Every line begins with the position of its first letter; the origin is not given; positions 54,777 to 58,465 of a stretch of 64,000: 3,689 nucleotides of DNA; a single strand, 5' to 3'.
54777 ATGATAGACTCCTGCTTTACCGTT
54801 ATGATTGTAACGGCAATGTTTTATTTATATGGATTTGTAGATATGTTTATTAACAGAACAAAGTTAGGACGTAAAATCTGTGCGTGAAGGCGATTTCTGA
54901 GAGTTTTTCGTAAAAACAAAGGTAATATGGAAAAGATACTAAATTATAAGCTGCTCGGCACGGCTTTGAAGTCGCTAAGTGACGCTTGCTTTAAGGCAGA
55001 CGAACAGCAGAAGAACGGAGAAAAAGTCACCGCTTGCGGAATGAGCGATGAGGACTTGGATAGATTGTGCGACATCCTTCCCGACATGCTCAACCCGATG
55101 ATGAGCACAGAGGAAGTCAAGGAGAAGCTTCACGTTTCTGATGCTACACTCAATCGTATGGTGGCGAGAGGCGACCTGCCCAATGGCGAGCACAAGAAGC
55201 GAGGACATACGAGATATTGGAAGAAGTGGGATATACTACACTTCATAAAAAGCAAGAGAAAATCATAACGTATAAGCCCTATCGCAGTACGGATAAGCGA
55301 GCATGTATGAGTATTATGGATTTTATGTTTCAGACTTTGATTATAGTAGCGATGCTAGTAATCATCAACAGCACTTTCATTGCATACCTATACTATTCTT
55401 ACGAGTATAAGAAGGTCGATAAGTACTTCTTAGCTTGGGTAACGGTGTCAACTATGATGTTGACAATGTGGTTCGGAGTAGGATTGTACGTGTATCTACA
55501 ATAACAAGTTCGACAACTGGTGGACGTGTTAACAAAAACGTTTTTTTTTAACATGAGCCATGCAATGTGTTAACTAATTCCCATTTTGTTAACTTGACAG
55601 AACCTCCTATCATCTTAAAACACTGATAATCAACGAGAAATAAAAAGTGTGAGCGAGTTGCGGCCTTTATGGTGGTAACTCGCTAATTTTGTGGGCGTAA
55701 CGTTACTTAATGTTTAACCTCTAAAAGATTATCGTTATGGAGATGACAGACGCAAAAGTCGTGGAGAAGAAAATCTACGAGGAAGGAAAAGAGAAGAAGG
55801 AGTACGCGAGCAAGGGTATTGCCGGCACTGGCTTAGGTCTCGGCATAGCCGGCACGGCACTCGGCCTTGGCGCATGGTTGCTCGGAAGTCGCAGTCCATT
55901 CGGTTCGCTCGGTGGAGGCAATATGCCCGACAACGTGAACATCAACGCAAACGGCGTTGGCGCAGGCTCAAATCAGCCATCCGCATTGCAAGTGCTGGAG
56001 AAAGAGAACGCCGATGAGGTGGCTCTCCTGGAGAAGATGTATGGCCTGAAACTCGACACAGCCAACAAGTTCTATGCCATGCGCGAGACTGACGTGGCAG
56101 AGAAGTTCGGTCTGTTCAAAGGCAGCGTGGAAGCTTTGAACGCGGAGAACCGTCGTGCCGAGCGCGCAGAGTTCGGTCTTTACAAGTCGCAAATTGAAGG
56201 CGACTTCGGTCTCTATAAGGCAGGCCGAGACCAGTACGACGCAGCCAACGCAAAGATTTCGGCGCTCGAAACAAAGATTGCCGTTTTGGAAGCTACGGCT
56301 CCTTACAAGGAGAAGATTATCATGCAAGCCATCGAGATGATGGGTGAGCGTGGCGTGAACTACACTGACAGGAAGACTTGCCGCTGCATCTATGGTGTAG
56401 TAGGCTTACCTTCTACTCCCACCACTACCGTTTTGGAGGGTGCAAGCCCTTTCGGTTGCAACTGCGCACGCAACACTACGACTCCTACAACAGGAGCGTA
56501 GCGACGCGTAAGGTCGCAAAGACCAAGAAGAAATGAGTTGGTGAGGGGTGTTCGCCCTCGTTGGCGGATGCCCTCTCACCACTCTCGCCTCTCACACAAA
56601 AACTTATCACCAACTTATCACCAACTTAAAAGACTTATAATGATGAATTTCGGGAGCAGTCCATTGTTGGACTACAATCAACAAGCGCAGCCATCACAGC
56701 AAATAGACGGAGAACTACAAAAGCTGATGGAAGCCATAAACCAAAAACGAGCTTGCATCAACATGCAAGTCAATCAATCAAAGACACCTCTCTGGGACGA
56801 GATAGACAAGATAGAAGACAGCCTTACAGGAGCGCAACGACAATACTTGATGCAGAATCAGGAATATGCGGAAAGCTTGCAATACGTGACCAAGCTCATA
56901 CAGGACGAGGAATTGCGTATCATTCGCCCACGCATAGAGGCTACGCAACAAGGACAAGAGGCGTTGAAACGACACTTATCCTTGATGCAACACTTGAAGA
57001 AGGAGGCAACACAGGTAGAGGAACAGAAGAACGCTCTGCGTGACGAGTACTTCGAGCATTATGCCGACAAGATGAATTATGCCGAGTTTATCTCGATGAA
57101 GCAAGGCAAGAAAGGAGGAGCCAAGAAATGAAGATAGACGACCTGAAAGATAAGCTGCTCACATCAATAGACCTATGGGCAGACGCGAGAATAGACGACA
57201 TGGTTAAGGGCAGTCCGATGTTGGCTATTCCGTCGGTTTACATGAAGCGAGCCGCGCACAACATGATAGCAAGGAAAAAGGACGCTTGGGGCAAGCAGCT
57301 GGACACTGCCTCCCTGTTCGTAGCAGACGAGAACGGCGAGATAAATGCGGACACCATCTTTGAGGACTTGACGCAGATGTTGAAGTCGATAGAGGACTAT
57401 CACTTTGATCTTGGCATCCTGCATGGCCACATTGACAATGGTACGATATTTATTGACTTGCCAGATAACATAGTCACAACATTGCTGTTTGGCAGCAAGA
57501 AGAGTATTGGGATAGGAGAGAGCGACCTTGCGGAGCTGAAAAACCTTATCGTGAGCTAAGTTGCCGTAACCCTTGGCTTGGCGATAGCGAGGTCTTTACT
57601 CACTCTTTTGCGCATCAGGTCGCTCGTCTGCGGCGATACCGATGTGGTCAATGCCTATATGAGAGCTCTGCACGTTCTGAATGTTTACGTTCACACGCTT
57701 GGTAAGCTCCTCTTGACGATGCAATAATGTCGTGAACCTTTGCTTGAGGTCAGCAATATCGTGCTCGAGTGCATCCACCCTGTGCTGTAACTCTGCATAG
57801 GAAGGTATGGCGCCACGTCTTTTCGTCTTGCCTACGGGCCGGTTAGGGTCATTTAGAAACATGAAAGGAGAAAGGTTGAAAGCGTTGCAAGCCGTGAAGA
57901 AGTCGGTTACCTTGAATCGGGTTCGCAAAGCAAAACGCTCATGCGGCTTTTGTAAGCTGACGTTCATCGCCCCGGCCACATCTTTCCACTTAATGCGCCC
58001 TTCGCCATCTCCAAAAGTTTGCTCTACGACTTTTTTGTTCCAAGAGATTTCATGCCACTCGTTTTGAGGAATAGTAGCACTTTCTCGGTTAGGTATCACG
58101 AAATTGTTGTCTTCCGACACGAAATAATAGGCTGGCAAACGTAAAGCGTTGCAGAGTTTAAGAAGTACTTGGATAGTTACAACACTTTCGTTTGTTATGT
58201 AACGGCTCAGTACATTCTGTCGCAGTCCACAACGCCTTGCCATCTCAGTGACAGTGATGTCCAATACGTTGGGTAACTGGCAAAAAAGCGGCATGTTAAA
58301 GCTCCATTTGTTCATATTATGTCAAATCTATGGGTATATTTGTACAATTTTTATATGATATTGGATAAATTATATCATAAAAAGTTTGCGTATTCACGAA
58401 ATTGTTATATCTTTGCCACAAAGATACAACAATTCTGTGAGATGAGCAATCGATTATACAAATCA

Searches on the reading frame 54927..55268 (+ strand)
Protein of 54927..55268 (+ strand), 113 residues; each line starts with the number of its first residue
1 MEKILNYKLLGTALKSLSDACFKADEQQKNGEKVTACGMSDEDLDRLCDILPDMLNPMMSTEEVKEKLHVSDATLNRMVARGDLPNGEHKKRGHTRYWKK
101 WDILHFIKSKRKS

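Call 26: search_protein_families(library=pfam, proteins=[window:54927-55268:+], max_evalue=0.01)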
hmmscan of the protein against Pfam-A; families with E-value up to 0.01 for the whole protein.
window:54927-55268:+ (113 aa): 3 families
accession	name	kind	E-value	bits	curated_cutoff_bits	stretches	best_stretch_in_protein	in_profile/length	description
PF12728.13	HTH_17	-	1.8e-08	34.9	27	1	58-110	1-50/51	Helix-turn-helix domain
PF13411.12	MerR_1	-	0.00048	20.6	21.6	1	59-104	1-44/69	MerR HTH family regulatory protein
PF13338.12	AbiEi_4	-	0.0094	16.5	25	0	60-84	15-38/49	Transcriptional regulator, AbiEi antitoxin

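Call 49: search_protein_families(library=ncbifam, proteins=[window:54927-55268:+], max_evalue=0.01)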
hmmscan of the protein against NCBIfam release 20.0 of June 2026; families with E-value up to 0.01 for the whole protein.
window:54927-55268:+ (113 aa): 1 family
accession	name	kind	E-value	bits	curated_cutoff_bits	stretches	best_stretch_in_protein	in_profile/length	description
NF047737.1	antiphage_MADS1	equivalog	0.0054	16.9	80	1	58-100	3-43/49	methylation-associated defense system helix-turn-helix domain-containing protein MAD1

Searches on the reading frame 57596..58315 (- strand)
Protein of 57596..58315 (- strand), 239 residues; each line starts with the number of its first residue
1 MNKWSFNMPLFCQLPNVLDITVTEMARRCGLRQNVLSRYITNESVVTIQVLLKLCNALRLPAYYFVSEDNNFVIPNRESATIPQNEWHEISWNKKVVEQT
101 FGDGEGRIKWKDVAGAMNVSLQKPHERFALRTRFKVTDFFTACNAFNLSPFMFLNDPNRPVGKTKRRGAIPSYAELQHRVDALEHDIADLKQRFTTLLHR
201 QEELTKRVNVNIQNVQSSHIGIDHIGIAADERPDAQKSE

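Call 26: search_protein_families(library=pfam, proteins=[window:57596-58315:-], max_evalue=0.01)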
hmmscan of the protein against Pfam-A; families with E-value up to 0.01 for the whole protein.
window:57596-58315:- (239 aa): 4 families
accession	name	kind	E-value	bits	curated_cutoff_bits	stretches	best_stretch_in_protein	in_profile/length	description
PF13443.12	HTH_26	-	6.1e-08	33.2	22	1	19-59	10-51/63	Cro/C1-type HTH DNA-binding domain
PF01381.28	HTH_3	-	1.6e-07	31.7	23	1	19-64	9-54/55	Helix-turn-helix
PF13560.12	HTH_31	-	0.00076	20.2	27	1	20-61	15-57/64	Helix-turn-helix domain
PF16740.10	SKA2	-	0.0043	17.3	30.1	1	173-214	40-81/110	Spindle and kinetochore-associated protein 2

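Call 49: search_protein_families(library=ncbifam, proteins=[window:57596-58315:-], max_evalue=0.01)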
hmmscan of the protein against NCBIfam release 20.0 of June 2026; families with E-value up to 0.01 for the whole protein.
window:57596-58315:- (239 aa): 5 families
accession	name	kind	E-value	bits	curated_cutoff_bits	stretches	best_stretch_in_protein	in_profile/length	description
TIGR02607.1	antidote_HigA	equivalog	0.00024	20.9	47.7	1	18-59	19-60/81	HigA family addiction module antitoxin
NF007271.0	PRK09726.1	equivalog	0.0029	17.6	79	0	20-60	26-66/88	type II toxin-antitoxin system antitoxin HipB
NF041575.1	antitoxPezA_Strep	equivalog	0.0046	16.9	290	1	16-61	11-56/158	type II toxin-antitoxin system antitoxin PezA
NF008413.0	PRK11239.1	equivalog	0.0047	16.8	321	1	173-202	185-214/215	hypothetical protein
NF041951.1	phage_RstR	subfamily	0.0073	16.6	80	0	18-70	14-66/108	RstR family transcriptional repressor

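Call 74: list_cluster_members(proteins=[L069:18777-20069:+, L069:17096-18730:+, window:57596-58315:-, window:25488-34439:-, window:35580-37508:-])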
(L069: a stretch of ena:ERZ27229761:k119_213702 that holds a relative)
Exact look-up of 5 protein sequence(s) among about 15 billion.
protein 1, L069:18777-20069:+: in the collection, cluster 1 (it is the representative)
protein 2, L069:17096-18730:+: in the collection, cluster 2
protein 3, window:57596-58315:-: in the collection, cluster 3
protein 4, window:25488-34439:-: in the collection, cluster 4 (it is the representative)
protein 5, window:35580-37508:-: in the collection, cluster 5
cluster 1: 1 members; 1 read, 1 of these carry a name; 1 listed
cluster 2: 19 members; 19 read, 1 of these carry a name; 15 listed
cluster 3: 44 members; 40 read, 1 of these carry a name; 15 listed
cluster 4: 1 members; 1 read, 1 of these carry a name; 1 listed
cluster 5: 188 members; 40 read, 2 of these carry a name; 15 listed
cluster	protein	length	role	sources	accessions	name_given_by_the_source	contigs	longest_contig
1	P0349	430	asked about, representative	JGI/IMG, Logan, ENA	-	hypothetical protein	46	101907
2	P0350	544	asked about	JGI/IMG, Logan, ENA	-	protease-4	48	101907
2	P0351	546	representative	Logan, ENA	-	-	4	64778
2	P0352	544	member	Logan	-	-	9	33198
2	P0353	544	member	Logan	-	-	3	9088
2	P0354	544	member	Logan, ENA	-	-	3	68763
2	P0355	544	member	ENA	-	-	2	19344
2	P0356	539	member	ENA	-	-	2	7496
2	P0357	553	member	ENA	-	-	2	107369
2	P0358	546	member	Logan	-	-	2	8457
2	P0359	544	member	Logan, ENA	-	-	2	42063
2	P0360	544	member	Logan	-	-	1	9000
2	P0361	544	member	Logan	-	-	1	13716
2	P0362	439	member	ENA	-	-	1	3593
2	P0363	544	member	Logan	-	-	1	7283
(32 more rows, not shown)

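Call 102: search_protein_families(library=pfam, proteins=[L078:7090-8097:+, L078:12013-13290:+, L078:13287-13952:+, L078:16072-16956:-, L078:17492-18244:-, L078:18423-19064:-], max_evalue=0.1)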
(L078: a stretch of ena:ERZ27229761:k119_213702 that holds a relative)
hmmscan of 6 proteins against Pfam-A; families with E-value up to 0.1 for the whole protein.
L078:7090-8097:+ (335 aa): 1 family
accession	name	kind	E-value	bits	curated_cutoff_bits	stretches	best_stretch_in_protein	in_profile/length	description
PF07603.17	Lcl_C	-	0.017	15.9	34.9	1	291-329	75-115/117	Lcl C-terminal domain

L078:12013-13290:+ (425 aa): 1 family
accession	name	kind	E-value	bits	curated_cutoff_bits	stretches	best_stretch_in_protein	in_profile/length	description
PF20459.4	DUF6712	-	0.019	15.4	25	0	153-197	62-106/121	Family of unknown function (DUF6712)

L078:13287-13952:+ (221 aa): 0 families

L078:16072-16956:- (294 aa): 2 families
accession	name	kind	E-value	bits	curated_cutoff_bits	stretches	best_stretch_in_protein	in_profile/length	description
PF20200.4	DUF6562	-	4.8e-07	30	25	1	208-287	219-296/304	Family of unknown function (DUF6562)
PF04234.18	CopC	-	0.09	14.2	23.3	0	19-54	5-41/92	CopC domain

L078:17492-18244:- (250 aa): 1 family
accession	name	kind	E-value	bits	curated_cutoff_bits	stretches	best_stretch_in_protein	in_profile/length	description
PF06862.17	Utp25_C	-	0.011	15.8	32.8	1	176-240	47-110/190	Utp25, C-terminal domain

L078:18423-19064:- (213 aa): 0 families

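Call 103: search_protein_families(library=phrogs, proteins=[L078:8320-9954:+, L078:10001-11293:+, L078:12013-13290:+, L078:7090-8097:+, L078:11347-11916:+, L078:13287-13952:+, L078:13967-14449:+], max_evalue=0.001)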
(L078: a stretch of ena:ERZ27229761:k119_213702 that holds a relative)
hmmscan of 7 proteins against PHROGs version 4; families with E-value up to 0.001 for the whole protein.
L078:8320-9954:+ (544 aa): 1 family
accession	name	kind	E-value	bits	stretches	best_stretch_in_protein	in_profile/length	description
phrog_53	-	head and packaging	1e-27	98.5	1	92-490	72-473/583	head maturation protease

L078:10001-11293:+ (430 aa): 0 families

L078:12013-13290:+ (425 aa): 1 family
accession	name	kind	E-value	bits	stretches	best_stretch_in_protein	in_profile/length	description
phrog_27760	-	unknown function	0.00013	22.4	1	183-259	129-198/320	-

L078:7090-8097:+ (335 aa): 1 family
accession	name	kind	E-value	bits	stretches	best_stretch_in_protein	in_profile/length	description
phrog_4245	-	unknown function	3.7e-06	27.1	1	256-333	506-579/583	-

L078:11347-11916:+ (189 aa): 0 families

L078:13287-13952:+ (221 aa): 0 families

L078:13967-14449:+ (160 aa): 0 families
